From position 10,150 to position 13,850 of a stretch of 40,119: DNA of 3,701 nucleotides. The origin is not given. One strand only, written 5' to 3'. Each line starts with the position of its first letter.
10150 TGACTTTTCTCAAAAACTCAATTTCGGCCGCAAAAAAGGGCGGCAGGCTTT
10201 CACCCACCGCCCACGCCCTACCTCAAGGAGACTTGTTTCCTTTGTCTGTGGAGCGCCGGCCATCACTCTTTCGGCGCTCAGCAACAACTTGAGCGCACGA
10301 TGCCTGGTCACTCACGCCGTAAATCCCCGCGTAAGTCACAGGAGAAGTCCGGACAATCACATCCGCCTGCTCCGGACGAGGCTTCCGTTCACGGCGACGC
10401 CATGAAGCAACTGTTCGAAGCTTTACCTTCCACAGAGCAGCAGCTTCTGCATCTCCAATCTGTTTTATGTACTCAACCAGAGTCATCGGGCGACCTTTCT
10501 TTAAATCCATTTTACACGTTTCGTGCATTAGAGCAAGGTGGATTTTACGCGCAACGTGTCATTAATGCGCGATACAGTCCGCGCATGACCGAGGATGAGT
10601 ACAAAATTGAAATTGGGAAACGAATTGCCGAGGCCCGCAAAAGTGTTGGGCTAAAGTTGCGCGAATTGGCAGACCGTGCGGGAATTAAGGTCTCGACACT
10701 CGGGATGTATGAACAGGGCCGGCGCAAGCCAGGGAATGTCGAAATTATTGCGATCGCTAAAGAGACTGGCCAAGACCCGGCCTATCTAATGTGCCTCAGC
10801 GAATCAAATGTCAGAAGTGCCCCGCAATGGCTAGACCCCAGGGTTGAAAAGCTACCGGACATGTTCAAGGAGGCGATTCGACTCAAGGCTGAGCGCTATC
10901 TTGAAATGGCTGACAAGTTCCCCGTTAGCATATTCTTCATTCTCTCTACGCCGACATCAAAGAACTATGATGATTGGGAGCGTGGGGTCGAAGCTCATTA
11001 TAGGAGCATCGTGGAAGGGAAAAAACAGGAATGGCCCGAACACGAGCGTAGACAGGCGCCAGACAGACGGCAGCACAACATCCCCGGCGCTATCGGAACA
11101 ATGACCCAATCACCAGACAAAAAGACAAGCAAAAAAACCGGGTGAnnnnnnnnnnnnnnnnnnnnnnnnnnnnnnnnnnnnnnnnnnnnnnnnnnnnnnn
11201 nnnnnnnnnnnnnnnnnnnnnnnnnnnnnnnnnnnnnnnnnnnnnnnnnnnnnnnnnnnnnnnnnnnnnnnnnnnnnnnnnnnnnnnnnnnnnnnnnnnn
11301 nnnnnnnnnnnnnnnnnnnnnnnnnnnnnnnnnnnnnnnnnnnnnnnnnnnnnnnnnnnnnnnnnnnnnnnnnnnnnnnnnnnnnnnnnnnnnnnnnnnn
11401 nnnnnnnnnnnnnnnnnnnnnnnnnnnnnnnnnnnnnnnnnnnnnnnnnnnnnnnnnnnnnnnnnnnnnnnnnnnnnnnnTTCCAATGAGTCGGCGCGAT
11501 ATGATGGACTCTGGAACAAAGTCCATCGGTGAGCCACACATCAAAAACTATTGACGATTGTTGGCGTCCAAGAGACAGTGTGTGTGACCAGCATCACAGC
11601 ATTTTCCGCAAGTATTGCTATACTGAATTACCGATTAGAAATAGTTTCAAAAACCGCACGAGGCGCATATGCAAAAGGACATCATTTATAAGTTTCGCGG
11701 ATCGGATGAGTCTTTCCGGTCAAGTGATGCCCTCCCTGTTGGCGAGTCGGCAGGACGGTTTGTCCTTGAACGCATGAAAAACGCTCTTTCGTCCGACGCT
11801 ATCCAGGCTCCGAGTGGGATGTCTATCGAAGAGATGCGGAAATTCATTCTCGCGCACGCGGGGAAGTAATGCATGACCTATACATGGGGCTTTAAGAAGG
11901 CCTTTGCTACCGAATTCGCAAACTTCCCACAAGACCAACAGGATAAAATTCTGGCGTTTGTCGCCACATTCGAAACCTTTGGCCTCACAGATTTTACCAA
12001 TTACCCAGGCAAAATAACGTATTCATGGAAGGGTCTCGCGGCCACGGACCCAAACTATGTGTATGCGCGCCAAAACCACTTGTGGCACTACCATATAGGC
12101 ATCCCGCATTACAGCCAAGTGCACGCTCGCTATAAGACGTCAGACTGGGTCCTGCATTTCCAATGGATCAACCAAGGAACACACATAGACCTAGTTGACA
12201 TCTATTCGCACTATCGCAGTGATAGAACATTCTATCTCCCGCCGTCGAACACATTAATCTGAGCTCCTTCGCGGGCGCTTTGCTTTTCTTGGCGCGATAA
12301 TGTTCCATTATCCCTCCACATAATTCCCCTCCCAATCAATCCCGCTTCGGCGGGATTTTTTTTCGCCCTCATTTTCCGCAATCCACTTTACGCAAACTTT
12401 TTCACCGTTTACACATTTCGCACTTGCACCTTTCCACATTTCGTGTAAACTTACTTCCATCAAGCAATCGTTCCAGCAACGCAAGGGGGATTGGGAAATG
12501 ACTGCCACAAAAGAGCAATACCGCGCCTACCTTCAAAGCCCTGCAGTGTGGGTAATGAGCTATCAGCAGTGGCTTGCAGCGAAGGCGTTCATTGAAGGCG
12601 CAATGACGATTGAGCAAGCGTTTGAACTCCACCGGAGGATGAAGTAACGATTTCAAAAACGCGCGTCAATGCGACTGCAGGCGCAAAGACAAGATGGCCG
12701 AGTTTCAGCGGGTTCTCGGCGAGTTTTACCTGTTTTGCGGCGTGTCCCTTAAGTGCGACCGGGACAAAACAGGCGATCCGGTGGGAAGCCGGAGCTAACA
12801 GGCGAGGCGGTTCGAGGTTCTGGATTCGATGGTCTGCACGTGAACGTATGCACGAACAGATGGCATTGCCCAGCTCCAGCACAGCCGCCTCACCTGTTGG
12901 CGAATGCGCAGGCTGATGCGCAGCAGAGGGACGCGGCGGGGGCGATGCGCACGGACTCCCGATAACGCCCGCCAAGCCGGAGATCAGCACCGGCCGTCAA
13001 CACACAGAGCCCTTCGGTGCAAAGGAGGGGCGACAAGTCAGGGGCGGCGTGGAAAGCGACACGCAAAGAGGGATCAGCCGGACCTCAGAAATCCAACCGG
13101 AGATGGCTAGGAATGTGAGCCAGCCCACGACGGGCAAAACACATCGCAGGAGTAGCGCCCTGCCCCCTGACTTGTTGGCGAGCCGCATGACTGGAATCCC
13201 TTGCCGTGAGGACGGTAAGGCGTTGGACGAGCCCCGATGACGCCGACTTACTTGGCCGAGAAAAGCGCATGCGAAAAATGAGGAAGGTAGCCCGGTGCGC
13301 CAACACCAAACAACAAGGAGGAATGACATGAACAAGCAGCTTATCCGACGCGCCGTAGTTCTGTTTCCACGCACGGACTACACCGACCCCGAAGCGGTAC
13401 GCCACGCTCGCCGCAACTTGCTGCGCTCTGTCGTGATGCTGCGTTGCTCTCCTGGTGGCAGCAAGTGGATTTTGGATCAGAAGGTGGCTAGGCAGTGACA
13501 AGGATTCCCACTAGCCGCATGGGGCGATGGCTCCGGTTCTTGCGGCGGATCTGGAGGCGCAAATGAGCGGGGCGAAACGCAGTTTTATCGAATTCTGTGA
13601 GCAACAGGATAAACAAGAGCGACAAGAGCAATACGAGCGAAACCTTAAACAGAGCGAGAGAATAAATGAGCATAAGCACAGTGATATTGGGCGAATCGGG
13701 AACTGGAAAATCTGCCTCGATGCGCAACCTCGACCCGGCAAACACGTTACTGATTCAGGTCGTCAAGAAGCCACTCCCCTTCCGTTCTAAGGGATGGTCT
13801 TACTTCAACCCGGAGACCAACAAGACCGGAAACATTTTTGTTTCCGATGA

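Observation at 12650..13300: A 650-nt ORF-poor, helix-rich region behind the PL-like promoter: candidate large phage ncRNA or structured leader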

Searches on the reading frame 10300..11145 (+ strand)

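Call 14: search_protein_families(library=phrogs, proteins=[window:10300-11145:+], max_evalue=0.01)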
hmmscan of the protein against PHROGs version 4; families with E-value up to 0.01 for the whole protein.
window:10300-11145:+ (281 aa): 15 families
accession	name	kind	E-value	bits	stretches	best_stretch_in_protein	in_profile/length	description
phrog_8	-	transcription regulation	5.1e-15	56.8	1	87-218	62-219/346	transcriptional regulator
phrog_4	-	transcription regulation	1.2e-12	48.5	1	95-184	122-205/400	transcriptional repressor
phrog_2967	-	transcription regulation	3e-10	41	1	96-238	2-143/225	transcriptional regulator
phrog_2328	-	transcription regulation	1.2e-08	35.8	1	104-164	15-75/128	transcriptional repressor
phrog_3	-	transcription regulation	1.9e-08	35.5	1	90-188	74-168/430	transcriptional repressor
phrog_2439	-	transcription regulation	2e-07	31.2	1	106-169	9-71/367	transcriptional regulator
phrog_5823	-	transcription regulation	2.1e-06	28.1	1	104-167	6-70/404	transcriptional regulator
phrog_4836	-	transcription regulation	3.3e-06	27.8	1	99-169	70-140/194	CII-like regulator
phrog_2104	-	unknown function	5.8e-06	27.5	1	107-146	42-81/103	-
phrog_638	-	transcription regulation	2.2e-05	25.3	1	121-164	21-64/145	transcriptional regulator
phrog_147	-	transcription regulation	2.4e-05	25.6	1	103-154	3-55/100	transcriptional regulator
phrog_3557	-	transcription regulation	3.2e-05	25.2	1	104-171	9-79/142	transcriptional regulator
phrog_1373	-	transcription regulation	9.6e-05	23.4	1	98-144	57-103/166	transcriptional regulator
phrog_3037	-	transcription regulation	0.00014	22.8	1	108-157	21-68/189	transcriptional repressor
phrog_7241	-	transcription regulation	0.0033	18.5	1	111-163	68-120/122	transcriptional regulator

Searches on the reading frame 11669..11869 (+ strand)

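Call 14: search_protein_families(library=phrogs, proteins=[window:11669-11869:+], max_evalue=0.01)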
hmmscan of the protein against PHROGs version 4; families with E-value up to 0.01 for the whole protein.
window:11669-11869:+ (66 aa): 1 family
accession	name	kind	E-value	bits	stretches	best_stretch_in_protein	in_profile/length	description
phrog_17259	-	unknown function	1.2e-06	29.4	1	31-58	9-36/48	-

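Call 59: search_protein_families(library=pfam, proteins=[window:11669-11869:+], max_evalue=0.01)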
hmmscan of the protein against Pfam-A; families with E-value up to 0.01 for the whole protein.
window:11669-11869:+ (66 aa): 0 families

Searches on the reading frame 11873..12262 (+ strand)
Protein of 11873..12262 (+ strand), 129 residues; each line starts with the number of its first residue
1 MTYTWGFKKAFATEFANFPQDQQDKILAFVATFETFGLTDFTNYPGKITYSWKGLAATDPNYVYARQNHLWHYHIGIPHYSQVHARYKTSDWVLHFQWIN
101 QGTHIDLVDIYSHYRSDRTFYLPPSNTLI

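Call 14: search_protein_families(library=phrogs, proteins=[window:11873-12262:+], max_evalue=0.01)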
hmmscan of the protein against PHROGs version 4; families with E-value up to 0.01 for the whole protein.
window:11873-12262:+ (129 aa): 1 family
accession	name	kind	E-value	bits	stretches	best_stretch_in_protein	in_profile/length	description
phrog_5954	-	unknown function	5.6e-10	40.1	1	10-108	19-122/143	-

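Call 15: search_protein_families(library=pfam, proteins=[window:11873-12262:+], max_evalue=1)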
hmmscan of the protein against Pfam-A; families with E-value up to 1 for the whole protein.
window:11873-12262:+ (129 aa): 0 families

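Call 34: find_encoding_contigs(protein=window:11873-12262:+, flank=6000, max_places=10)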
Protein window:11873-12262:+ (129 aa): no gene with exactly this product is on record in the collection.

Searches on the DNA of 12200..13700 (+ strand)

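Call 5: search_rna_families(source=window, start=12200, end=13700, threshold=evalue, max_evalue=10, show_alignments=3)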
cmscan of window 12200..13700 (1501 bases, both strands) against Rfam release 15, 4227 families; matches with E-value up to 10: 8.
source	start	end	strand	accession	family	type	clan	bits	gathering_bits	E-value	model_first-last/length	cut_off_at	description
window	12321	12363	-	RF02628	Hrs1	Gene; sRNA;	-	17.6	56.4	2.1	1-74/74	no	Hfq-regulated sRNA 1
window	12270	12364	+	RF01772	rnk_pseudo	Cis-reg; leader;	-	17.1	55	7.2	1-108/108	no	Pseudomonas rnk leader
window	12284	12363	+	RF00513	Trp_leader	Cis-reg; leader;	-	16.2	41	4.6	1-100/100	no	Tryptophan operon leader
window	12323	12363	+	RF02278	Betaproteobacteria_toxic_sRNA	Gene; sRNA;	-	16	50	3.8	1-64/64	no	Betaproteobacteria toxic small RNA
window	12338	12357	+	RF01400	istR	Gene; antitoxin;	-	14.9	45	5.1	107-126/130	no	istR Hfq binding RNA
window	12599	12638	+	RF01145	sR14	Gene; snRNA; snoRNA; CD-box;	-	14.8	38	0.47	1-54/54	no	Small nucleolar RNA sR14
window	12706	12839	+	RF00050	FMN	Cis-reg; riboswitch;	-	14.5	66.2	2.6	1-138/138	no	FMN riboswitch aptamer (RFN element)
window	12235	12363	+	RF02837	anti-hemB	Gene; sRNA;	-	14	49.5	4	1-81/81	no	Burkholderia RNA 7 (anti-hemB)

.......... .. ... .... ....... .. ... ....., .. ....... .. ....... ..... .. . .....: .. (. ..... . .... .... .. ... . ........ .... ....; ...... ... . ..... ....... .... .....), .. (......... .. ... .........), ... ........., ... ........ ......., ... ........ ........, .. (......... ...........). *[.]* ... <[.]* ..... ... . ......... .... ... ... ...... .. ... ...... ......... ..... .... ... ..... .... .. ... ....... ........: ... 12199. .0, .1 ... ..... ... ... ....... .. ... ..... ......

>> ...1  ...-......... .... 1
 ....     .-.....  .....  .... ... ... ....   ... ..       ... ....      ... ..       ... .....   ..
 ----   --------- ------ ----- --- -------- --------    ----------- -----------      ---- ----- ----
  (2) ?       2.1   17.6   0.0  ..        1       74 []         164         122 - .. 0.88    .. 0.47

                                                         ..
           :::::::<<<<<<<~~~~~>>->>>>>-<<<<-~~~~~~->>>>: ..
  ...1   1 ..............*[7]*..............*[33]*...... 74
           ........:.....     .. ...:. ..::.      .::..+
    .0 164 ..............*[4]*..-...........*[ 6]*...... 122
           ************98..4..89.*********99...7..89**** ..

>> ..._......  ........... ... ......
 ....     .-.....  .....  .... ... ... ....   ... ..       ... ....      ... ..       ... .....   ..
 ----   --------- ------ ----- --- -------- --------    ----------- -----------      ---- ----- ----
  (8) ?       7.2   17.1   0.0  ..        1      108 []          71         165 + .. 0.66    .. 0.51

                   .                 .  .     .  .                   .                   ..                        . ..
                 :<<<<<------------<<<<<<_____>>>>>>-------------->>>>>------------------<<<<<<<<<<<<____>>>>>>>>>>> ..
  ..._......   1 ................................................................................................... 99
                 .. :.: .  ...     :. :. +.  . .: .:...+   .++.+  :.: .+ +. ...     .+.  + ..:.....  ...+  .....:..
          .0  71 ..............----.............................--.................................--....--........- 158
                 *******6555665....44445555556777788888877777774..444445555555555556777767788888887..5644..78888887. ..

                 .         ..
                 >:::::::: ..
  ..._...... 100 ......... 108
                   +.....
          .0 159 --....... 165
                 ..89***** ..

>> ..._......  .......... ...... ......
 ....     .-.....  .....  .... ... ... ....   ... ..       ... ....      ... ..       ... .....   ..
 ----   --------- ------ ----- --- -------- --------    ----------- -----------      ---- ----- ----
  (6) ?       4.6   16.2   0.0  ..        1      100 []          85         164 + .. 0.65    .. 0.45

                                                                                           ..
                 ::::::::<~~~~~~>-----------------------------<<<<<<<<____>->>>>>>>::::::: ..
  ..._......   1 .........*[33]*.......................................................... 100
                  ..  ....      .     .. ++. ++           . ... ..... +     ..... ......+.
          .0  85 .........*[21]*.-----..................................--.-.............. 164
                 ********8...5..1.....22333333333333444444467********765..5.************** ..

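Call 7: search_dna_similar(query=window:12300-13700:+, collection=phages, mode=distant, max_rows=30)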
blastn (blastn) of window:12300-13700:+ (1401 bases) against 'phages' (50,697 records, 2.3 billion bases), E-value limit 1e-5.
No match.

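Call 17: search_dna_similar(query=window:12300-13700:+, collection=plasmids, mode=distant, max_rows=20)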
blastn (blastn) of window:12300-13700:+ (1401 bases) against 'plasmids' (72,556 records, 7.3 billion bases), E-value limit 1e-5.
No match.

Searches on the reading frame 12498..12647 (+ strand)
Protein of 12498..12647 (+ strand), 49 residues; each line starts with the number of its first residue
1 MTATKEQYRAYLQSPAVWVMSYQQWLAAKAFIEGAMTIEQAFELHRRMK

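Call 14: search_protein_families(library=phrogs, proteins=[window:12498-12647:+], max_evalue=0.01)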
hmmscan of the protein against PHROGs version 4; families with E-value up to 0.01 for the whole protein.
window:12498-12647:+ (49 aa): 0 families

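Call 15: search_protein_families(library=pfam, proteins=[window:12498-12647:+], max_evalue=1)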
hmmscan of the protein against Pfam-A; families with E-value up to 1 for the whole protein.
window:12498-12647:+ (49 aa): 0 families

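Call 19: find_encoding_contigs(protein=window:12498-12647:+, flank=6000, max_places=10)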
Protein window:12498-12647:+ (49 aa): no gene with exactly this product is on record in the collection.

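Call 33: find_related_loci(query=window:12498-12647:+, collection=viral_contigs, flank=4000)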
Query window:12498-12647:+ (49 aa) in viral_contigs; peptide patterns used: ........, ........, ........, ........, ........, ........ (x = any residue, [..] = any of these).
22 stretches matched a pattern, but none encodes a relative of the query by tblastn (E <= 1e-3).

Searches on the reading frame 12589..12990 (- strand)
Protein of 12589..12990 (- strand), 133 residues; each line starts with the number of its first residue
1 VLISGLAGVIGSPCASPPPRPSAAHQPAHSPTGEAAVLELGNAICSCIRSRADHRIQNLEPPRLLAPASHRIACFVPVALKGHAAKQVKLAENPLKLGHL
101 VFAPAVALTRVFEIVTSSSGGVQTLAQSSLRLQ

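Call 15: search_protein_families(library=pfam, proteins=[window:12589-12990:-], max_evalue=1)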
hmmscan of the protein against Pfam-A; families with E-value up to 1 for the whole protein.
window:12589-12990:- (133 aa): 0 families

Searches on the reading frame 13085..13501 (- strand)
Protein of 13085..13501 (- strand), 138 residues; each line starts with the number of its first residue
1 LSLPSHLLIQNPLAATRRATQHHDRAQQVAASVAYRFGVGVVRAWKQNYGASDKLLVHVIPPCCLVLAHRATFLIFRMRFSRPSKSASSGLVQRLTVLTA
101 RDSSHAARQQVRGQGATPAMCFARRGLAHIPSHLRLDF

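Call 15: search_protein_families(library=pfam, proteins=[window:13085-13501:-], max_evalue=1)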
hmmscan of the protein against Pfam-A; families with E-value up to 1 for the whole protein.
window:13085-13501:- (138 aa): 2 families
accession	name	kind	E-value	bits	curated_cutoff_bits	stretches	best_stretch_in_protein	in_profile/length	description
PF10378.14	RRM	-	0.098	12.8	21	1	3-32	18-48/52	Putative RRM domain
PF11859.13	DUF3379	-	0.17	11.6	33.2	1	3-60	57-116/232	Protein of unknown function (DUF3379)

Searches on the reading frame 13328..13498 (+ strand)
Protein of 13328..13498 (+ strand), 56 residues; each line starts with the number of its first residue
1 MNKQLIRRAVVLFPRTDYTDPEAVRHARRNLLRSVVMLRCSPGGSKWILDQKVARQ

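Call 14: search_protein_families(library=phrogs, proteins=[window:13328-13498:+], max_evalue=0.01)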
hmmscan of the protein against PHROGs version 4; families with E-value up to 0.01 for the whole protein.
window:13328-13498:+ (56 aa): 0 families

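Call 15: search_protein_families(library=pfam, proteins=[window:13328-13498:+], max_evalue=1)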
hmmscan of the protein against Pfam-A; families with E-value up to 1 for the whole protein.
window:13328-13498:+ (56 aa): 0 families

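Call 20: find_encoding_contigs(protein=window:13328-13498:+, flank=6000, max_places=10)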
Protein window:13328-13498:+ (56 aa): no gene with exactly this product is on record in the collection.
